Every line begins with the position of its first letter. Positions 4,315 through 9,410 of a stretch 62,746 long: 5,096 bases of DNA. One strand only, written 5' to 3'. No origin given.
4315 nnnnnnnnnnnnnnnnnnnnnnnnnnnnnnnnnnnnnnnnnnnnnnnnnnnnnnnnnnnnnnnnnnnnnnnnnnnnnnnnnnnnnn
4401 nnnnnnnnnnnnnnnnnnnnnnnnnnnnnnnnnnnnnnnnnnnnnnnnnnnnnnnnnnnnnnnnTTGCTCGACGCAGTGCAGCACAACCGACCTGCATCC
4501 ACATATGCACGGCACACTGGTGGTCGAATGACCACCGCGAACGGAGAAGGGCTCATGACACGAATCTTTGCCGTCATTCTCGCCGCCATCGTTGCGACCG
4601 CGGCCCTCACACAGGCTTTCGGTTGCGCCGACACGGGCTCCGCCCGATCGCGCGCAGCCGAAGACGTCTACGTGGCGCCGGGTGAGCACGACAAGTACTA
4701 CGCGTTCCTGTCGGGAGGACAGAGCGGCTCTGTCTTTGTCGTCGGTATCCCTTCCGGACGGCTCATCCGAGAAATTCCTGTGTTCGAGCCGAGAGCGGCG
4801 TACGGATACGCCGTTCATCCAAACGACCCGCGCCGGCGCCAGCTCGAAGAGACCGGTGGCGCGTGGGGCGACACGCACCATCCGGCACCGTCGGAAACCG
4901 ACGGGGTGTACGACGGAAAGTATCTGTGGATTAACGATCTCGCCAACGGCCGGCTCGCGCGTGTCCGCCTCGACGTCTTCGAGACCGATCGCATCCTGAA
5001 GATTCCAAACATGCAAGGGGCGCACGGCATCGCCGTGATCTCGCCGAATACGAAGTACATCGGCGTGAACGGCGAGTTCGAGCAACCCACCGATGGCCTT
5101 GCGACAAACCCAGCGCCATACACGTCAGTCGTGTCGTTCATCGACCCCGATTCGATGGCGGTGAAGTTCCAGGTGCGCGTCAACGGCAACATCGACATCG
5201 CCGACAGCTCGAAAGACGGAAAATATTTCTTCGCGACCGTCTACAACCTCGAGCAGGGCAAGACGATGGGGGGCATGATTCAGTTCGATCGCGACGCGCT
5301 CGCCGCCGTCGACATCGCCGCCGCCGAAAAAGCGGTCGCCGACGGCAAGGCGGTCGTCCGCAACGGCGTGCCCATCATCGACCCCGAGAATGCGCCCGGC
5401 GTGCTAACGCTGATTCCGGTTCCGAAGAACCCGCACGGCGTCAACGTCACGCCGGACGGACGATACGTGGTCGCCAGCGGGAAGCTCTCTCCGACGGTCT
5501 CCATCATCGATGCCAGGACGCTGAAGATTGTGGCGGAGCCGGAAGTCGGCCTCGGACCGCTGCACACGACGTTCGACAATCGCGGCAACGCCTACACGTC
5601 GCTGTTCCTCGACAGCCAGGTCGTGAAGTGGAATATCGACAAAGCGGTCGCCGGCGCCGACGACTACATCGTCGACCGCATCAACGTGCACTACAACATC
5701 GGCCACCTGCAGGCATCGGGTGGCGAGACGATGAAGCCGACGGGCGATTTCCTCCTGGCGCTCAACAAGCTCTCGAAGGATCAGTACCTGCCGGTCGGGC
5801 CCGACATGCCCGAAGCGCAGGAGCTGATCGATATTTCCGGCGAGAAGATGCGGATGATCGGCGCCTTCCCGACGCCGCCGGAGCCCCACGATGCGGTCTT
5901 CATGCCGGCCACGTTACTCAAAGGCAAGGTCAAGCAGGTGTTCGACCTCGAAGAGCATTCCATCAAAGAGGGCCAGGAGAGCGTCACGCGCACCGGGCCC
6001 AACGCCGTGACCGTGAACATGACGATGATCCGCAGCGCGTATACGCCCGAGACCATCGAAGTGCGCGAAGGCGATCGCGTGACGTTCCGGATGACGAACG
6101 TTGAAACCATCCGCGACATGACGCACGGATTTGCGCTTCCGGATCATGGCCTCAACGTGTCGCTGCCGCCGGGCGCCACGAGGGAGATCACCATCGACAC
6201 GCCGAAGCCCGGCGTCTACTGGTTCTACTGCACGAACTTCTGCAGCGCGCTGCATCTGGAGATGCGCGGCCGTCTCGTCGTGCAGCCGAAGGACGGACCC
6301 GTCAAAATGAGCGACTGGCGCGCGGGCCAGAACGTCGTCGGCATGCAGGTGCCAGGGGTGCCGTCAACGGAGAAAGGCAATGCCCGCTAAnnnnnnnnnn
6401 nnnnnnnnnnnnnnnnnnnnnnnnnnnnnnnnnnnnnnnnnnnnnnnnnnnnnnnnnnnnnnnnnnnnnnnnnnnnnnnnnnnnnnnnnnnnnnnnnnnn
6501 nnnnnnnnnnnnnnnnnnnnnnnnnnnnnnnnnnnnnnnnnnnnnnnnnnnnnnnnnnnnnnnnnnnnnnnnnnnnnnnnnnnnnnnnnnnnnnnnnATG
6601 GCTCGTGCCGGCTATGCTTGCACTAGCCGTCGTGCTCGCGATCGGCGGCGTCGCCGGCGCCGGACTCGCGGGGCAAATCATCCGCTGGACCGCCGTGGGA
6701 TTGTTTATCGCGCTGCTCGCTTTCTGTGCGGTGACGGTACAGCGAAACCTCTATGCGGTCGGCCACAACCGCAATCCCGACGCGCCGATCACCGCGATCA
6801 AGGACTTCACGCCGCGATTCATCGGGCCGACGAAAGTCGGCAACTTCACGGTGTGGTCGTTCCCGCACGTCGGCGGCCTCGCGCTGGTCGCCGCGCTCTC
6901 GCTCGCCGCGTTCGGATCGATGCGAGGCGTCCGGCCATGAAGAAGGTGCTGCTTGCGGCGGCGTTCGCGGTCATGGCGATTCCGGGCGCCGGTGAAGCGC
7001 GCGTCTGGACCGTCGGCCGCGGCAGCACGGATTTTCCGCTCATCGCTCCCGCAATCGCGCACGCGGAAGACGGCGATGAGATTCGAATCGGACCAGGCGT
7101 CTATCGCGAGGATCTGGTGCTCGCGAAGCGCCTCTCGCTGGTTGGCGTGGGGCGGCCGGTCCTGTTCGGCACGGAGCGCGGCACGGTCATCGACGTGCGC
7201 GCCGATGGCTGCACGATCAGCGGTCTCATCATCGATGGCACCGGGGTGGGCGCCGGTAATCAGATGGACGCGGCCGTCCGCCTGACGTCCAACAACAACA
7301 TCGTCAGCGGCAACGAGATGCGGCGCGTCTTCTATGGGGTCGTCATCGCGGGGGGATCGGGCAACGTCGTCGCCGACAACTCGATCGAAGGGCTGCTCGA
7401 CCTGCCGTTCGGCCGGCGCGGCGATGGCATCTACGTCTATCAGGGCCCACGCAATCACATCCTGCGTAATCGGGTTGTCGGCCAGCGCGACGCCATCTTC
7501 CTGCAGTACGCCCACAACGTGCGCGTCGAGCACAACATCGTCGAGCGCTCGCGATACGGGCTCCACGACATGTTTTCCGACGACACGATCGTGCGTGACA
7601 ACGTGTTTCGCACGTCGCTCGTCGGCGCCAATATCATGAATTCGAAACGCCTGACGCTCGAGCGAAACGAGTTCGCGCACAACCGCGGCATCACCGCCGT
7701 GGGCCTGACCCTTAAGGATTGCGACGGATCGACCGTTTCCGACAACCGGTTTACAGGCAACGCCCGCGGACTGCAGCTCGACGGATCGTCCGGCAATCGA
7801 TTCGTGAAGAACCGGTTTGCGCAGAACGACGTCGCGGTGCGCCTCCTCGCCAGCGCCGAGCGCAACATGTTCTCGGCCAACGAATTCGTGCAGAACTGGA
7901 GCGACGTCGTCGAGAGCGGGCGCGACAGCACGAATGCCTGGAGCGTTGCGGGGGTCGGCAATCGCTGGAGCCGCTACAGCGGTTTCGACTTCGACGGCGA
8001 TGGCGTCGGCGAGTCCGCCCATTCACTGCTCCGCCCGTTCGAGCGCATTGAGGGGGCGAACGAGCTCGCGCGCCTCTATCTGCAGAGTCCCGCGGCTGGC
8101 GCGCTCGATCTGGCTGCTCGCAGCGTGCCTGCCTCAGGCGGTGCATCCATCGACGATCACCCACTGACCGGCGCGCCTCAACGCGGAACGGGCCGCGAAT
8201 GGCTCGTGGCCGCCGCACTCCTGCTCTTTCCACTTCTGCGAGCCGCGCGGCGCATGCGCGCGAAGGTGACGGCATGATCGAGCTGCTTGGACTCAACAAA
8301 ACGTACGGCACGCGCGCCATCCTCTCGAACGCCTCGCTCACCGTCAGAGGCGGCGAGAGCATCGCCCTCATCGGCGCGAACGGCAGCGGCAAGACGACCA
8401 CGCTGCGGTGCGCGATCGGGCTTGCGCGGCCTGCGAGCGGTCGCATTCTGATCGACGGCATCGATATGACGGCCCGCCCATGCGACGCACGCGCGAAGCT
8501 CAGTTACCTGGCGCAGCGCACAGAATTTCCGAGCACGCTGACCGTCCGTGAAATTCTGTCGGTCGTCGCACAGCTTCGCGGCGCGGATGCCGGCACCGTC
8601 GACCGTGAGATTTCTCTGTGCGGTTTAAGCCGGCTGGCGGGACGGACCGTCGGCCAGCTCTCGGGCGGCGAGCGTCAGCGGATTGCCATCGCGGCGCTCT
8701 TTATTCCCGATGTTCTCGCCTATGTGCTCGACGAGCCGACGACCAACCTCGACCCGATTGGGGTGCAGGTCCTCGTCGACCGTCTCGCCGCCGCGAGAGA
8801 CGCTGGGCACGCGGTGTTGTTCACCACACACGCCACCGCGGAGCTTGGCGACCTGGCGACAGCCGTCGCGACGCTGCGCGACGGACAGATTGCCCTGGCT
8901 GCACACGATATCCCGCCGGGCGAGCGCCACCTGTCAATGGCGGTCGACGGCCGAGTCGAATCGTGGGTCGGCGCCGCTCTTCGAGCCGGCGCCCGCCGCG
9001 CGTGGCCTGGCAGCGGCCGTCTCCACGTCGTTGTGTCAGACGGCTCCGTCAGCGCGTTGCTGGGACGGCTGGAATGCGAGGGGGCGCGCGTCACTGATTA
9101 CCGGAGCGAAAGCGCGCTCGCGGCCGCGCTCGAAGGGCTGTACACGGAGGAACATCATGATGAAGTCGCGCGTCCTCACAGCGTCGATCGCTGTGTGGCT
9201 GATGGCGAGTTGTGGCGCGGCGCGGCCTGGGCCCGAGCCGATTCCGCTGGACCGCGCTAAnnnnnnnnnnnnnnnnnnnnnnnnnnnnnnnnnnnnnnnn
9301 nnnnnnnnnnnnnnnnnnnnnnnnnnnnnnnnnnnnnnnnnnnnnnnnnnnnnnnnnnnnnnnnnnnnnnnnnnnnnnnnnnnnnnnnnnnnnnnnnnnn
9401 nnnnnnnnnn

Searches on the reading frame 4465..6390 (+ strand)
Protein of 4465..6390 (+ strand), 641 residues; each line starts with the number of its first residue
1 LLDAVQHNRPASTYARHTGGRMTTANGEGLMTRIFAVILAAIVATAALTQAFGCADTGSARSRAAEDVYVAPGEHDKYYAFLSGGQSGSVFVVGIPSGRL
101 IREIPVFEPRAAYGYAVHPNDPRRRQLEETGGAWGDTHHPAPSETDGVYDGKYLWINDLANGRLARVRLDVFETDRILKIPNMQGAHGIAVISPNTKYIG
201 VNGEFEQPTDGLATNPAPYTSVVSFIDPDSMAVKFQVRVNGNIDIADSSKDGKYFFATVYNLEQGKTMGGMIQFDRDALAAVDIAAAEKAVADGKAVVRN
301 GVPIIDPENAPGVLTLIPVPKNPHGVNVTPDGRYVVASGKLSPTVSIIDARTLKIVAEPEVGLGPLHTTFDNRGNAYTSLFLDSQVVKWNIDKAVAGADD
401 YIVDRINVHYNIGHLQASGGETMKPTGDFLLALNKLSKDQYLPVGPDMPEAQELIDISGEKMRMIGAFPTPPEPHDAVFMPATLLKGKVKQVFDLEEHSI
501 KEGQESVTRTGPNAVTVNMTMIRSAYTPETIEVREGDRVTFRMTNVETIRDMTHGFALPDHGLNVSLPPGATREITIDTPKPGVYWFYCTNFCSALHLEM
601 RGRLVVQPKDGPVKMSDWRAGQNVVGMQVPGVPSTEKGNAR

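Call 9: search_protein_families(library=pfam, proteins=[window:4465-6390:+], max_evalue=0.00001)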
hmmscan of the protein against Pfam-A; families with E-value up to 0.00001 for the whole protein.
window:4465-6390:+ (641 aa): 3 families
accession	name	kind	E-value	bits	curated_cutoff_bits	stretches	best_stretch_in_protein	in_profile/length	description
PF18764.7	nos_propeller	-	3.4e-33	113.8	30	1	405-475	1-71/71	Nitrous oxide reductase propeller repeat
PF18793.7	nos_propeller_2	-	1.3e-13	51.5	29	1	180-244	1-69/70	Nitrous oxide reductase propeller repeat 2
PF13473.12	Cupredoxin_1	-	5.3e-11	42.9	27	1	515-606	21-104/104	Cupredoxin-like domain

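Call 86: search_protein_families(library=ncbifam, proteins=[window:4465-6390:+], max_evalue=0.00001)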
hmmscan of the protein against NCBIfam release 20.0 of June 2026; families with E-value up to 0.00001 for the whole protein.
window:4465-6390:+ (641 aa): 5 families
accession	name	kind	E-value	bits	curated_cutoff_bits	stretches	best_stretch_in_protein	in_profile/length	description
TIGR04244.1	nitrous_NosZ_RR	equivalog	7.4e-177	589.6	625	1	40-607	14-627/627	TAT-dependent nitrous-oxide reductase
TIGR04246.1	nitrous_NosZ_Gp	equivalog_domain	5.9e-161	536.6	625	2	357-608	331-578/578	Sec-dependent nitrous-oxide reductase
NF052460.1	L-NosZ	equivalog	4.8e-65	219.9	700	2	299-607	153-479/480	clade III lactonase-type nitrous-oxide reductase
TIGR02866.1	CoxB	equivalog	5.7e-09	35.8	147.7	1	530-610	119-195/202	cytochrome c oxidase subunit II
TIGR03866.1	PQQ_ABC_repeats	subfamily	6e-06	25.5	287.3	0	302-375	107-179/310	PQQ-dependent catabolism-associated beta-propeller protein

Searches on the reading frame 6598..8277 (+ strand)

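Call 9: search_protein_families(library=pfam, proteins=[window:6598-8277:+], max_evalue=0.00001)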
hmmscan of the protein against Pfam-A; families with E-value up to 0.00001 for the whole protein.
window:6598-8277:+ (559 aa): 2 families
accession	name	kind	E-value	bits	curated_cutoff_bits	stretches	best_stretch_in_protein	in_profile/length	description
PF05048.19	NosD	-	1.3e-39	136.3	23.6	1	273-462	14-212/212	Periplasmic copper-binding protein (NosD)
PF13229.12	Beta_helix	-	1.1e-24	87.3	25.9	2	328-435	32-139/158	Right handed beta helix region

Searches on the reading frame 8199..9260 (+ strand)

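Call 9: search_protein_families(library=pfam, proteins=[window:8199-9260:+], max_evalue=0.00001)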
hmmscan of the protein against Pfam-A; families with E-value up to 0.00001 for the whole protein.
window:8199-9260:+ (353 aa): 2 families
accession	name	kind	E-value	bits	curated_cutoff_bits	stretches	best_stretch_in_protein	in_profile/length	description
PF00005.33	ABC_tran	-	7.1e-28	98.4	25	1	42-182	1-137/137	ABC transporter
PF13304.12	AAA_21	-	3.5e-08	34.3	27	0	56-72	3-19/304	AAA domain, putative AbiEii toxin, Type IV TA system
